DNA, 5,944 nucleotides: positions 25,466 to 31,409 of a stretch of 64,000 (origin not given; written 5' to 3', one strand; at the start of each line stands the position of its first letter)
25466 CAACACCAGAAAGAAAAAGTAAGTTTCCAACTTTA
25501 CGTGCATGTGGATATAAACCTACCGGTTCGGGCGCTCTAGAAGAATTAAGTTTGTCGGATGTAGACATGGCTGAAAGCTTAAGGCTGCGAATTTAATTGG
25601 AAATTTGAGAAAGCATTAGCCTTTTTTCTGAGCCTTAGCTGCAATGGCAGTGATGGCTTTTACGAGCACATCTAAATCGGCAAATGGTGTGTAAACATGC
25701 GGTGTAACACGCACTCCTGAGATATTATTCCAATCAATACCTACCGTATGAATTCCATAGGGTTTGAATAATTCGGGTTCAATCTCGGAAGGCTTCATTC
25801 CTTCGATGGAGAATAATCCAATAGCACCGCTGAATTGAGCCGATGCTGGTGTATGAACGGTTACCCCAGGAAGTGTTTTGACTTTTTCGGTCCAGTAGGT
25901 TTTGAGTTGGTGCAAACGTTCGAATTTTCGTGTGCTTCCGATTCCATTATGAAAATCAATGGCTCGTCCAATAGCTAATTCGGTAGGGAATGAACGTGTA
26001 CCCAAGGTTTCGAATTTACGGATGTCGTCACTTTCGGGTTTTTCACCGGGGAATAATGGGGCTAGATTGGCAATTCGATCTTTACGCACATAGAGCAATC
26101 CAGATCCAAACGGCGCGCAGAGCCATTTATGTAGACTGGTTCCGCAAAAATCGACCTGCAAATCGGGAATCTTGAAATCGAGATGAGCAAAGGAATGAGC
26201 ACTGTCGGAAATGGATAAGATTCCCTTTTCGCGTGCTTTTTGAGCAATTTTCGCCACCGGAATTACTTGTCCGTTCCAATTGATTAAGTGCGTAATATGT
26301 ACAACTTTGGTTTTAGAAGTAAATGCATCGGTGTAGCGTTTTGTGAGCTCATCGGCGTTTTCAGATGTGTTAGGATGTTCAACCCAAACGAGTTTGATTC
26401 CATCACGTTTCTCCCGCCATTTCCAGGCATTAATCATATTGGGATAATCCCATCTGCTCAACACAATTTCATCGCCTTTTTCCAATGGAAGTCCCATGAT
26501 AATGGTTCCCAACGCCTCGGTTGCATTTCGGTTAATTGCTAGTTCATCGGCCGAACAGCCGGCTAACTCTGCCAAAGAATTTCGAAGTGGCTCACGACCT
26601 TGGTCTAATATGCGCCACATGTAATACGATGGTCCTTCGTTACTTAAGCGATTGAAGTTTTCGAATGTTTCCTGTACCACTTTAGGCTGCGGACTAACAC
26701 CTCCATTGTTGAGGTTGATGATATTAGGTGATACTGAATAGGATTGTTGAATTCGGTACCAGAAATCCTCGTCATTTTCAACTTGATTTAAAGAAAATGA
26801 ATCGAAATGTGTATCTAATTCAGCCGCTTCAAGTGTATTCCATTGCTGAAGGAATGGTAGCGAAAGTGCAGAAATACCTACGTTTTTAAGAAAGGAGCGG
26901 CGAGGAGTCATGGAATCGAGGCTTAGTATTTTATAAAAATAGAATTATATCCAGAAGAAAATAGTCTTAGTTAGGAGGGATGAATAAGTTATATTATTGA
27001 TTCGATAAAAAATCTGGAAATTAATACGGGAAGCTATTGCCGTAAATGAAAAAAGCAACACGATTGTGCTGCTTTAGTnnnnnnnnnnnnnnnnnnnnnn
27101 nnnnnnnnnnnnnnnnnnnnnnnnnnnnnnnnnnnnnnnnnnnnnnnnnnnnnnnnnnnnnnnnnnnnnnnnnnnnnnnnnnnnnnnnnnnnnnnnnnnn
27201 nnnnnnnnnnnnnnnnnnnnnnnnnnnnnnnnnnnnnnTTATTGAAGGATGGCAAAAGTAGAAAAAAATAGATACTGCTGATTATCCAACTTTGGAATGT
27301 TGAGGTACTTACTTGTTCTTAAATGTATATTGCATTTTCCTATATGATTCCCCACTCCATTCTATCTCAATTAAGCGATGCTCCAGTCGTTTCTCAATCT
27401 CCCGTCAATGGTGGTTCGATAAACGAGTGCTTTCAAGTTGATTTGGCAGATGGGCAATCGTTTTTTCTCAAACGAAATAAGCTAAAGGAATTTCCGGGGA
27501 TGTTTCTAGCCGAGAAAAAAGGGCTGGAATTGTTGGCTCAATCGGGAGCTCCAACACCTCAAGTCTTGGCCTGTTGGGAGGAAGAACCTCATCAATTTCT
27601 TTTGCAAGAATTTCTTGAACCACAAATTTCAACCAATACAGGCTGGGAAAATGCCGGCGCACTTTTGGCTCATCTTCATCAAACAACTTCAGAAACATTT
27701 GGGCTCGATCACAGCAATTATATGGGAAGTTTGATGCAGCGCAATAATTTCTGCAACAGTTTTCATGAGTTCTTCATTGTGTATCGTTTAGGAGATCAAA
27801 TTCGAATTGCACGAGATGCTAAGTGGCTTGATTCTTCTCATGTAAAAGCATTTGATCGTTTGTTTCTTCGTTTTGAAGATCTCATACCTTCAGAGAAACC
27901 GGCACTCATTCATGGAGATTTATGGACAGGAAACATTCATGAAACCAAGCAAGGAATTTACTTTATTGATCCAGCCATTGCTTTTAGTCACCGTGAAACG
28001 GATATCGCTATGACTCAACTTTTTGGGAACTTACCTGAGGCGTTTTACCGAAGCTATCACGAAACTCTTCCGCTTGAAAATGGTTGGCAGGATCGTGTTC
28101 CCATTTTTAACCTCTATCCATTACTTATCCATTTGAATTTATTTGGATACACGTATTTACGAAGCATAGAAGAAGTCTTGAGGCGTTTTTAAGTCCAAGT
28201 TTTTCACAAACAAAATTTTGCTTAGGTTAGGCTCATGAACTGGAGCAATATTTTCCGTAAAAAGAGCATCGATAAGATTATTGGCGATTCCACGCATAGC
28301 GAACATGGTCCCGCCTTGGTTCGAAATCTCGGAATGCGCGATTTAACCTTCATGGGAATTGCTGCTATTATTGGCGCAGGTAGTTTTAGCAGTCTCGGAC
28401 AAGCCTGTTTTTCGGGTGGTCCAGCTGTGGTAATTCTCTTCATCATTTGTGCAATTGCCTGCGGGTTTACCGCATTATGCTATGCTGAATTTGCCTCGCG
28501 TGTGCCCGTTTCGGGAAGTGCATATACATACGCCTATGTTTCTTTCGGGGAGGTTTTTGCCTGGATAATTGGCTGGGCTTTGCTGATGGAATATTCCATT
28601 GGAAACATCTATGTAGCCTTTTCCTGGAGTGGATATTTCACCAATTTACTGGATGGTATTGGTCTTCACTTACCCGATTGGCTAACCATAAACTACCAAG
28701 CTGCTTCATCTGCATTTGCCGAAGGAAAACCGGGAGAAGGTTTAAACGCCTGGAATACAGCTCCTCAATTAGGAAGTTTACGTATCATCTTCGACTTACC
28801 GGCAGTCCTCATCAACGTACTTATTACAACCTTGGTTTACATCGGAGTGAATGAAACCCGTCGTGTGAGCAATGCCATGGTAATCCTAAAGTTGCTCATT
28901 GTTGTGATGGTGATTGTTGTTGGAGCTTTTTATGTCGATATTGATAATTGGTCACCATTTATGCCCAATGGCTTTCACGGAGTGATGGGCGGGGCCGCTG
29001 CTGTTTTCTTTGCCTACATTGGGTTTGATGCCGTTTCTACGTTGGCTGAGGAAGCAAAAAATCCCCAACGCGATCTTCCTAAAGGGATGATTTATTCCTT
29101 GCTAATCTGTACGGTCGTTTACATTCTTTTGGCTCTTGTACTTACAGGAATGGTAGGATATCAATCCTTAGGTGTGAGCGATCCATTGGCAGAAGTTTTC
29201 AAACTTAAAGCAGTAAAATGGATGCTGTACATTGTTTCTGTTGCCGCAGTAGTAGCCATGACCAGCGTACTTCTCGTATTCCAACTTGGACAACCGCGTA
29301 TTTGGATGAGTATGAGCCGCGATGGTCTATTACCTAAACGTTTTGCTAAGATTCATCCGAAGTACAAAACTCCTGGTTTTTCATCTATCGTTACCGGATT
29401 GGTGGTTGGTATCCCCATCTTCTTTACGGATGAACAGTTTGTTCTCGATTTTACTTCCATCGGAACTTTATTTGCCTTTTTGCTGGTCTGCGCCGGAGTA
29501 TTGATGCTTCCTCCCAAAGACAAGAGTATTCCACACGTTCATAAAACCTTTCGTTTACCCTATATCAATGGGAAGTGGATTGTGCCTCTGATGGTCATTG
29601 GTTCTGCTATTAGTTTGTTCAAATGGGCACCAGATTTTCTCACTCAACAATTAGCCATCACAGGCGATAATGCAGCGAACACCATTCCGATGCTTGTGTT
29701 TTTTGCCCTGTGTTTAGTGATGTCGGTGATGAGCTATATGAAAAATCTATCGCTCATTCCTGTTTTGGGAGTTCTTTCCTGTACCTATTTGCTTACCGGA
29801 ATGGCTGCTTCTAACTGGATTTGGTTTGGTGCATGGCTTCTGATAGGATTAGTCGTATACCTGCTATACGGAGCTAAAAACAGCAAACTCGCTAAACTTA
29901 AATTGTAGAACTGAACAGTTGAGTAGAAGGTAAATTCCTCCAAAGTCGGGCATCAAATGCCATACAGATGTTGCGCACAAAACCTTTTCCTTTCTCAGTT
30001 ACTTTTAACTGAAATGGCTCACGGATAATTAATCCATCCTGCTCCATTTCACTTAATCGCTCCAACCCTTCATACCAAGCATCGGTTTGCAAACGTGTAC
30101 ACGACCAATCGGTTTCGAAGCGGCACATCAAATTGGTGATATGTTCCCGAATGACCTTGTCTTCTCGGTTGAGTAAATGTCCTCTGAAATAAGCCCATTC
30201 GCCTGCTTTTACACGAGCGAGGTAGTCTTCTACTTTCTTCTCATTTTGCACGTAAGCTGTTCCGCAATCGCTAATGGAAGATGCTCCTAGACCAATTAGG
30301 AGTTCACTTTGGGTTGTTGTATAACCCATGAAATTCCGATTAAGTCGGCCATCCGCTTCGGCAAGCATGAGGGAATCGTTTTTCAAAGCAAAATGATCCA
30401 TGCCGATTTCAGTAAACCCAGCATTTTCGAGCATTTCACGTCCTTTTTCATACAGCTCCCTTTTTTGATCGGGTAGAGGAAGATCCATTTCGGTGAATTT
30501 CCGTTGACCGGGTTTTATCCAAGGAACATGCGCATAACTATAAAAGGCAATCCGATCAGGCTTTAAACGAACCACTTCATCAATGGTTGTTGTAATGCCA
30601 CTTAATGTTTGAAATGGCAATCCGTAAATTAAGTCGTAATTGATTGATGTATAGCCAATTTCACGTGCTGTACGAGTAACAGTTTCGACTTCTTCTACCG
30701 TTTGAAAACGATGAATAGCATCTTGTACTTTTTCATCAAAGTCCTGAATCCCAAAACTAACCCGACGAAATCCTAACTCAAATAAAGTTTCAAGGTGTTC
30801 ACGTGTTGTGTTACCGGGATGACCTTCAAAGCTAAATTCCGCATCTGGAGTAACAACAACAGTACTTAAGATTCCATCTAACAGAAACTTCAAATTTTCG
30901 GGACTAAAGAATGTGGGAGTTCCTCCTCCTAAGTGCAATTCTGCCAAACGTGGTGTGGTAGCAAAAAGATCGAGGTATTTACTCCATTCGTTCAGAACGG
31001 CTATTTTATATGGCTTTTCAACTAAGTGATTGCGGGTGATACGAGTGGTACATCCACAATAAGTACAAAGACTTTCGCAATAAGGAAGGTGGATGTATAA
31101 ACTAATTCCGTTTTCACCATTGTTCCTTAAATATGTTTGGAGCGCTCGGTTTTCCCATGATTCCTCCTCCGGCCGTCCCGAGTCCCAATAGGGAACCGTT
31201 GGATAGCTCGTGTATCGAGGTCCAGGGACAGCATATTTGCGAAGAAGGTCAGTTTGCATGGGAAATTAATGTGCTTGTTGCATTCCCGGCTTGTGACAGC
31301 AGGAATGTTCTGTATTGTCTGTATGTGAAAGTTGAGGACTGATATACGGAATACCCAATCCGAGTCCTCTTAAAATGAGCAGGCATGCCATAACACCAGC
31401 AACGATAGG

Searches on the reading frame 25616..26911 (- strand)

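Call 83: search_protein_families(library=ncbifam, proteins=[window:25616-26911:-], max_evalue=0.00001)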
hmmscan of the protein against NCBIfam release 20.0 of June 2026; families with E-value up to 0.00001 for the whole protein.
window:25616-26911:- (431 aa): 19 families
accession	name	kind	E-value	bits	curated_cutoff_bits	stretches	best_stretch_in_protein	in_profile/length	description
NF051467.1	peri_mod_PvdN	equivalog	1.9e-40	138.9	650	1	1-415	1-416/425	pyoverdine-tailoring periplasmic protein PvdN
TIGR01979.1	sufS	subfamily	1.4e-36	126.2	475.1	1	63-387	18-353/403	SufS family cysteine desulfurase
NF041166.1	f2_encap_cargo1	exception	7.3e-22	78.2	800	1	118-381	304-573/623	family 2A encapsulin nanocompartment cargo protein cysteine desulfurase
TIGR01977.1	am_tr_V_EF2568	hypoth_equivalog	9.3e-22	77.6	377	1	109-389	49-331/376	cysteine desulfurase family protein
TIGR01976.1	am_tr_V_VC1184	hypoth_equivalog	9.6e-17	61.3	352.35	1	90-377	47-347/401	cysteine desulfurase-like protein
NF006791.0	PRK09295.1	equivalog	1.6e-16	60.4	661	1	117-355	81-328/406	cysteine desulfurase SufS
TIGR03402.1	FeS_nifS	equivalog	2e-16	59.8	530.75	1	98-322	36-250/379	cysteine desulfurase NifS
TIGR03235.1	DNA_S_dndA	equivalog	2.9e-16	59.7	480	1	109-374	47-305/353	cysteine desulfurase DndA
NF010611.0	PRK14012.1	equivalog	1.4e-15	57.1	548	1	97-362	45-301/406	IscS subfamily cysteine desulfurase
TIGR04343.1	egtE_PLP_lyase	equivalog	2.2e-15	56.3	400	1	110-419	60-367/370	ergothioneine biosynthesis PLP-dependent enzyme EgtE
NF008126.0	PRK10874.1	equivalog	2.8e-13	49.7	607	1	100-315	59-272/401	cysteine desulfurase CsdA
TIGR02006.1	IscS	equivalog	3.1e-13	49.5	643.2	1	103-293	46-234/402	IscS subfamily cysteine desulfurase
NF040779.1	Sec_lyase_SclA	exception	3.3e-13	49.3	525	1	110-387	49-329/378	selenocysteine lyase SclA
TIGR03403.1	nifS_epsilon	equivalog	7.6e-13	48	587.7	1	122-360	61-291/382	NifS family cysteine desulfurase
TIGR03392.1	FeS_syn_CsdA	equivalog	2.1e-12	47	493.6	1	101-315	57-269/398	cysteine desulfurase CsdA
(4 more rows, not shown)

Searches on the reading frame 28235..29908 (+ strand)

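Call 75: search_protein_families(library=pfam, proteins=[window:28235-29908:+], max_evalue=0.01)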
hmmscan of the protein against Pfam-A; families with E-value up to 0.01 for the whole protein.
window:28235-29908:+ (557 aa): 3 families
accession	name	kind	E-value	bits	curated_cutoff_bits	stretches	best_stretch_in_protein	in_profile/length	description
PF13520.12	AA_permease_2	-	8.5e-56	190.1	27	1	32-484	1-421/427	Amino acid permease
PF00324.27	AA_permease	-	1e-38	133.7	24.6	1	37-423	2-379/470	Amino acid permease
PF13906.12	AA_permease_C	-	1.1e-08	35.5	27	1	507-550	8-51/51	C-terminus of AA_permease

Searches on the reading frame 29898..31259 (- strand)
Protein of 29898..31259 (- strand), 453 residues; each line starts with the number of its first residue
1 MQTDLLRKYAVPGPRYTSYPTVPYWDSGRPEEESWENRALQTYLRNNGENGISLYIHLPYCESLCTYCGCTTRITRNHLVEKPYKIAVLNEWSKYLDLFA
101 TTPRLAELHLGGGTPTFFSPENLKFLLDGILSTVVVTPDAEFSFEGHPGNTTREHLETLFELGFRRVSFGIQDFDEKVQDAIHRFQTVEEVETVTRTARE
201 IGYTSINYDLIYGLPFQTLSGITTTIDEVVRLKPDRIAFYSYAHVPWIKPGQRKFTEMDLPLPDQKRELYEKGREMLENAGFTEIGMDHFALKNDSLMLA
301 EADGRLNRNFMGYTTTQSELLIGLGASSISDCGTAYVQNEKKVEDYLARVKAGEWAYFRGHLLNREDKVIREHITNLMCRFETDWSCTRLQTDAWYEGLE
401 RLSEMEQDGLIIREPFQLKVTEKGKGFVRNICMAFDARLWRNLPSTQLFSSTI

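Call 7: search_protein_families(library=pfam, proteins=[window:29898-31259:-], max_evalue=0.001)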
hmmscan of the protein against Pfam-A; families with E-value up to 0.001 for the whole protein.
window:29898-31259:- (453 aa): 1 family
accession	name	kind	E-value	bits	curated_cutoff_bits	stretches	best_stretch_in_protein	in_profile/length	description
PF04055.27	Radical_SAM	-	1.2e-18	68.3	29.5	1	55-227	1-164/166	Radical SAM superfamily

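Call 83: search_protein_families(library=ncbifam, proteins=[window:29898-31259:-], max_evalue=0.00001)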
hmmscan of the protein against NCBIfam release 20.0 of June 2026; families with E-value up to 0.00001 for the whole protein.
window:29898-31259:- (453 aa): 20 families
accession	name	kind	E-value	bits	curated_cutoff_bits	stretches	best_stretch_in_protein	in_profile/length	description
TIGR00538.1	hemN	equivalog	1.5e-126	422.9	324.95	1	2-453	4-454/454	oxygen-independent coproporphyrinogen III oxidase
NF006067.1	PRK08208.1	equivalog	4.3e-49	167.6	380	1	37-430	21-409/427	STM4012 family radical SAM protein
TIGR04107.1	rSAM_HutW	equivalog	1.5e-42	145.9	400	1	25-425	13-404/419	heme anaerobic degradation radical SAM methyltransferase ChuW/HutW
TIGR00539.1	hemN_rel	equivalog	1.7e-42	145.8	205.4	1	53-371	2-303/361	radical SAM family heme chaperone HemW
TIGR03994.1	rSAM_HemZ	equivalog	3.5e-37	128.5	321.4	1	46-243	78-277/401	coproporphyrinogen dehydrogenase HemZ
NF006060.0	PRK08207.1-3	equivalog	6.1e-28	97.8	653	1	45-241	143-343/477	coproporphyrinogen III oxidase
NF006064.0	PRK08207.2-2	equivalog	6.9e-27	94.6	504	1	49-243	142-339/465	coproporphyrinogen III oxidase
NF004567.0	PRK05904.1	equivalog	3.2e-22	79.2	355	1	53-242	8-192/353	coproporphyrinogen III oxidase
NF006385.0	PRK08629.1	equivalog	1.6e-21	76.6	355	1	53-426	54-404/439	coproporphyrinogen III oxidase family protein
NF006062.0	PRK08207.1-5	equivalog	1.8e-21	76.5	1007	1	44-300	141-398/476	coproporphyrinogen III oxidase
NF006061.0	PRK08207.1-4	equivalog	1.4e-20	73.6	702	1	49-239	171-365/501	coproporphyrinogen III oxidase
NF005133.0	PRK06582.1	equivalog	2.1e-20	73.1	597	1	49-296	9-254/390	coproporphyrinogen III oxidase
NF006063.0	PRK08207.2-1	equivalog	7e-18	64.5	1074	1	48-242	189-386/518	coproporphyrinogen III oxidase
NF006059.0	PRK08207.1-1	equivalog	3.4e-17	62.3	1012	1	51-240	171-364/496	coproporphyrinogen III oxidase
NF006066.0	PRK08207.2-5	equivalog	2.2e-15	56.3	1117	1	51-243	190-385/518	coproporphyrinogen III oxidase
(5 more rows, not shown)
